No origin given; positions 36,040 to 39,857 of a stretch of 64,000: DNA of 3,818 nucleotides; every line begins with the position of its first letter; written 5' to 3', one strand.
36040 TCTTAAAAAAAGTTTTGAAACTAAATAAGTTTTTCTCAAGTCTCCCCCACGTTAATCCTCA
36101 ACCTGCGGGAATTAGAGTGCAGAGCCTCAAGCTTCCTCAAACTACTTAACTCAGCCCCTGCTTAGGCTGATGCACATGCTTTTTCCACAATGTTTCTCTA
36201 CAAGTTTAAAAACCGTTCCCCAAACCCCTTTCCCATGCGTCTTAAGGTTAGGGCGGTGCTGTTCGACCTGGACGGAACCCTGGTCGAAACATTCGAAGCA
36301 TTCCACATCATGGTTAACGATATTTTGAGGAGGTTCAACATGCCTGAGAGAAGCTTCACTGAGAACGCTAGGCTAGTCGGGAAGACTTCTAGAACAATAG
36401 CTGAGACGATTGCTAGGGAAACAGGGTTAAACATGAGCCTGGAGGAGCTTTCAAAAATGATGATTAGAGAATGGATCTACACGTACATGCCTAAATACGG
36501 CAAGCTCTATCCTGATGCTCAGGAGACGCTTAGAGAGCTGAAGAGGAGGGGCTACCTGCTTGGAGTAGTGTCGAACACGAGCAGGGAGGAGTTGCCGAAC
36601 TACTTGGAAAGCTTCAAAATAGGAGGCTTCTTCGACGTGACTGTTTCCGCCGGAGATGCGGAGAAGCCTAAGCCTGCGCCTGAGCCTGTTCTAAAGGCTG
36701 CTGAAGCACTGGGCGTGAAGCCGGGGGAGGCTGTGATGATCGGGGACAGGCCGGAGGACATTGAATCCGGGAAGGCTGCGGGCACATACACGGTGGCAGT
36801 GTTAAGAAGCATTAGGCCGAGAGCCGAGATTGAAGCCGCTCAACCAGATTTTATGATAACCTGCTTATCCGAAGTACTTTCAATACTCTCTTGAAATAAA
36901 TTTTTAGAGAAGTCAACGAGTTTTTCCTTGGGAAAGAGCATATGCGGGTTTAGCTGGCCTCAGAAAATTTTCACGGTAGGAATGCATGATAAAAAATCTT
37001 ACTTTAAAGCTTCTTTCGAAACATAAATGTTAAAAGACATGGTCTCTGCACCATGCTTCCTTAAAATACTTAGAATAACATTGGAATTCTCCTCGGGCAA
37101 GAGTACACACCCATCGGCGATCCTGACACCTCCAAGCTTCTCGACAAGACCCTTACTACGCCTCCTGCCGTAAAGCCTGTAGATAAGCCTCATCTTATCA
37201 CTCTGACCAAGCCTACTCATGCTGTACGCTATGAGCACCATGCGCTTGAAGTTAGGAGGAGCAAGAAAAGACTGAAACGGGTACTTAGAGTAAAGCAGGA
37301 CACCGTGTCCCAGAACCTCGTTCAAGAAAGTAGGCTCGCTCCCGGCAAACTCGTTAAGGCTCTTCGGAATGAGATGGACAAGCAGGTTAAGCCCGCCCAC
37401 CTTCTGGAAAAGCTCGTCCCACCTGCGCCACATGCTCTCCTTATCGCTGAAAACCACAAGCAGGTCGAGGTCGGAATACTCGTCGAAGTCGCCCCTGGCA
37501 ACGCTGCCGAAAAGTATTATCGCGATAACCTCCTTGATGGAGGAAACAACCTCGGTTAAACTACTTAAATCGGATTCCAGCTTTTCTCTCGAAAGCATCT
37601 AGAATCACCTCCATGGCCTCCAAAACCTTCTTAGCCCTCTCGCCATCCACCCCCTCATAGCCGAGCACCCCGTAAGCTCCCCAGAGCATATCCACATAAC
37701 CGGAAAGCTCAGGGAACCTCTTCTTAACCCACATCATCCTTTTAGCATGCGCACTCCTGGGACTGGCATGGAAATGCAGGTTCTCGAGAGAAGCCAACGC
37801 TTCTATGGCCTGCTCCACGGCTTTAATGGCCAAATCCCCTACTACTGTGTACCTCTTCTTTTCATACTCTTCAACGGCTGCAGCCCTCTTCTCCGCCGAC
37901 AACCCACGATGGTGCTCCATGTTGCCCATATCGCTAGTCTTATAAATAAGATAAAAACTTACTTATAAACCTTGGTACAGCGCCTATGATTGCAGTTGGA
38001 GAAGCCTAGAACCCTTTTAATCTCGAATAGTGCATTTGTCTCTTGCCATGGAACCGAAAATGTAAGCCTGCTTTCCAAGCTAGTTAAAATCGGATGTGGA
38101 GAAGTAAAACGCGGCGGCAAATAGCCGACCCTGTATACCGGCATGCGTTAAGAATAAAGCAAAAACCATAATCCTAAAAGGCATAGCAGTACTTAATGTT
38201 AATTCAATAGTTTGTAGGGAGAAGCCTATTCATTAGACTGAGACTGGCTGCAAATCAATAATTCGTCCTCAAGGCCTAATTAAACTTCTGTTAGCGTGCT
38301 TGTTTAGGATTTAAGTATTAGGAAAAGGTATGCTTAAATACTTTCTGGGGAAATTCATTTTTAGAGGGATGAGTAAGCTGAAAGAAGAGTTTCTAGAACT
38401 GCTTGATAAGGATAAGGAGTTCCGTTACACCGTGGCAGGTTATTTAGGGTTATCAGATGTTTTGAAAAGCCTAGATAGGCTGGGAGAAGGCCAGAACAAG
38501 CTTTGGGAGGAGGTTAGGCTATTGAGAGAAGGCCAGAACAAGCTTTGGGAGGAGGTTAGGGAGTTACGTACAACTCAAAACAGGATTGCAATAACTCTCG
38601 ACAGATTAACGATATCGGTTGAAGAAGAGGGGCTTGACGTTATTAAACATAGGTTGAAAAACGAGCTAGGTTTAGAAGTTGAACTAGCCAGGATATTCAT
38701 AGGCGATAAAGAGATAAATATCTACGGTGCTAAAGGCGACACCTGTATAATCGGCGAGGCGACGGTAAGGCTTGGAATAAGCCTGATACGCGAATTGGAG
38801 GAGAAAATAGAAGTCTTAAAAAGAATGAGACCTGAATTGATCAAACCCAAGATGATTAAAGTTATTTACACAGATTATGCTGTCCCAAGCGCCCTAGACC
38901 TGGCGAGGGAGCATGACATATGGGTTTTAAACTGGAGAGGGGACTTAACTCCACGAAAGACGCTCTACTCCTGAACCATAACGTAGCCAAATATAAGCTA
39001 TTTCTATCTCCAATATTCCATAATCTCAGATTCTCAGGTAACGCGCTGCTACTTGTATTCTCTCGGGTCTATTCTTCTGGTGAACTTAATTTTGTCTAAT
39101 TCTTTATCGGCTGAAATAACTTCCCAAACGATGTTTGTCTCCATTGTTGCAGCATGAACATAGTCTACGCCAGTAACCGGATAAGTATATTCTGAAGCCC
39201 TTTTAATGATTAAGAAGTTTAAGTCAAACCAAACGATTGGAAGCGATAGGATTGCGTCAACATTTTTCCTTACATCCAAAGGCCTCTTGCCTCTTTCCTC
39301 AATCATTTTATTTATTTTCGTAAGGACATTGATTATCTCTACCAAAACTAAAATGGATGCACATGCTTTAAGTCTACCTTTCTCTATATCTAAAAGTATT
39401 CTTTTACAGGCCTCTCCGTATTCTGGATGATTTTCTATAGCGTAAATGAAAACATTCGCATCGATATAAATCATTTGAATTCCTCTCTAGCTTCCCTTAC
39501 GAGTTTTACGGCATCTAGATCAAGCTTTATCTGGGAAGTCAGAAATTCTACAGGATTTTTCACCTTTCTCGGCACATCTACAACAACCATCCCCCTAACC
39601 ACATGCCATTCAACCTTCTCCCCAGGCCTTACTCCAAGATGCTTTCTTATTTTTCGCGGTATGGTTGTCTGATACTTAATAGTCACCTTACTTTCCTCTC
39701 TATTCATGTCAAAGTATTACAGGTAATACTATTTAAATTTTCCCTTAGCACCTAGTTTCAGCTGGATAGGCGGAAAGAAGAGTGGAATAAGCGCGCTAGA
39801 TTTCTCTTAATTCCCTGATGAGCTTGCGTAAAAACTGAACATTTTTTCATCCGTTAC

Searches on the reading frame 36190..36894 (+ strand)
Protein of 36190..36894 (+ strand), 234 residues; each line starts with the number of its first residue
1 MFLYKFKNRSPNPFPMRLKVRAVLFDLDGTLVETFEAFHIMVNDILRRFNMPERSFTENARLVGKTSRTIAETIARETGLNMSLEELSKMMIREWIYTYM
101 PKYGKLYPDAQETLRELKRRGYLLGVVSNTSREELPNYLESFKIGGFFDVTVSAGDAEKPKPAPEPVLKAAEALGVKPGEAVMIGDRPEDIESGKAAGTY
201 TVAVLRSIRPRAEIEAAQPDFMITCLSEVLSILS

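Call 28: search_protein_families(library=pfam, proteins=[window:36190-36894:+], max_evalue=0.001)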
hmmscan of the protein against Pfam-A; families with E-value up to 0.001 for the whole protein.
window:36190-36894:+ (234 aa): 5 families
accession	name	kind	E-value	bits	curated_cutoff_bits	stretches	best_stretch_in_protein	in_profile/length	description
PF13419.12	HAD_2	-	3.7e-41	141.6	23.8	1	23-204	1-178/178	Haloacid dehalogenase-like hydrolase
PF00702.32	Hydrolase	-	1.1e-30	107.9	26.4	1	20-198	1-191/191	haloacid dehalogenase-like hydrolase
PF13242.12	Hydrolase_like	-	6e-13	48.9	22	1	161-228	4-74/75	HAD-hyrolase-like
PF12710.13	HAD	-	1.8e-09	38.7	27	1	23-192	1-186/189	haloacid dehalogenase-like hydrolase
PF13344.12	Hydrolase_6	-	1.1e-05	25.8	27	0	104-147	13-56/101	Haloacid dehalogenase-like hydrolase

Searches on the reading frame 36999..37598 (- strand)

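Call 28: search_protein_families(library=pfam, proteins=[window:36999-37598:-], max_evalue=0.001)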
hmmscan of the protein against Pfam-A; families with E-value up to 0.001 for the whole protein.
window:36999-37598:- (199 aa): 2 families
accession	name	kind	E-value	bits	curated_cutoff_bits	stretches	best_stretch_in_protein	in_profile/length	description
PF01909.29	NTP_transf_2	-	2e-12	47.7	21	1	14-90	4-81/93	Nucleotidyltransferase domain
PF18765.7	Polbeta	-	2.2e-12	47.4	26.9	1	14-105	3-90/93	Polymerase beta, Nucleotidyltransferase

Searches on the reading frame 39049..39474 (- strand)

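Call 28: search_protein_families(library=pfam, proteins=[window:39049-39474:-], max_evalue=0.001)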
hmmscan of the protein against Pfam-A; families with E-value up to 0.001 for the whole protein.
window:39049-39474:- (141 aa): 1 family
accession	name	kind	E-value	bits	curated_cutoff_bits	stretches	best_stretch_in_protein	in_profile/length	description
PF01850.27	PIN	-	2.3e-10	41.6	23.6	1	2-131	1-119/120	PIN domain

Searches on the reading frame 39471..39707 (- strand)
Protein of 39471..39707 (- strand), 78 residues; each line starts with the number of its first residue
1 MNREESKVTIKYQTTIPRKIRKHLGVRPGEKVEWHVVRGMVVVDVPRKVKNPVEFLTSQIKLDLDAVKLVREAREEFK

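Call 28: search_protein_families(library=pfam, proteins=[window:39471-39707:-], max_evalue=0.001)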
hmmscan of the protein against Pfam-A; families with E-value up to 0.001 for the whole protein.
window:39471-39707:- (78 aa): 2 families
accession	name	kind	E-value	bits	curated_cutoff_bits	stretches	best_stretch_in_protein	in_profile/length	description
PF04014.23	MazE_antitoxin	-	2.5e-08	34.2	24.7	1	7-45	3-41/48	Antidote-toxin recognition MazE, bacterial antitoxin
PF15937.10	PrlF_antitoxin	-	4.4e-07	30.4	32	1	5-42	1-38/99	prlF antitoxin for toxin YhaV_toxin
